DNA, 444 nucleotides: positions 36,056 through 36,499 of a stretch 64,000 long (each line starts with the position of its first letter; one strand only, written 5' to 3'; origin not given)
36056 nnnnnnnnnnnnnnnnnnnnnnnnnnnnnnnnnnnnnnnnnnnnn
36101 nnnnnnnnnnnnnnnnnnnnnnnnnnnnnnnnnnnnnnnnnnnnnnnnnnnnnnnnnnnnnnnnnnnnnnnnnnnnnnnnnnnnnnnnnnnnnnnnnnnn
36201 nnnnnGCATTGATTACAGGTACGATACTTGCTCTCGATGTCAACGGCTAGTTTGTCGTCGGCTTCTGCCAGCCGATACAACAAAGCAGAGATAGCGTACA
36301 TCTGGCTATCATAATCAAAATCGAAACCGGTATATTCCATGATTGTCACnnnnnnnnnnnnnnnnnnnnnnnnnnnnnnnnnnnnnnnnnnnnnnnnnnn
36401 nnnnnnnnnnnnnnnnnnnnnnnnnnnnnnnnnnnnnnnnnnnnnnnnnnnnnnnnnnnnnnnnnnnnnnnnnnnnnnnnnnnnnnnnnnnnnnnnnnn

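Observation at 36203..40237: Eight co-directional genes as a candidate undescribed defence module: TM protein, partner, four HEPN-like paralogues, MTase-HNH and a tiny ORF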

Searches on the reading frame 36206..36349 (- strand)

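Call 4: search_protein_families(library=pfam, max_evalue=1, proteins=[window:36206-36349:-])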
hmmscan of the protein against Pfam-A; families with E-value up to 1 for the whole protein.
seq(48 aa): 1 family
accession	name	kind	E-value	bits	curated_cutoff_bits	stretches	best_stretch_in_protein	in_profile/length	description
PF18508.7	zf_C2H2_13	-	0.039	14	26.5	1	35-48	10-23/42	Zinc finger domain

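Call 7: search_protein_families(library=padloc, max_evalue=0.1, proteins=[window:36206-36349:-])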
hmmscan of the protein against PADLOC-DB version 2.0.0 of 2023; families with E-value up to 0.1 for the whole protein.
seq(48 aa): 0 families

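Call 8: search_protein_families(library=ncbifam, max_evalue=0.1, proteins=[window:36206-36349:-])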
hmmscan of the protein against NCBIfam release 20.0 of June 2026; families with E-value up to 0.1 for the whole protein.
seq(48 aa): 1 family
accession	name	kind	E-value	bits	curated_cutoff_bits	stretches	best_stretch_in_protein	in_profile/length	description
NF033433.1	NisI_immun_dup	domain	0.059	13.8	35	0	24-45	79-102/105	NisI/SpaI family lantibiotic immunity lipoprotein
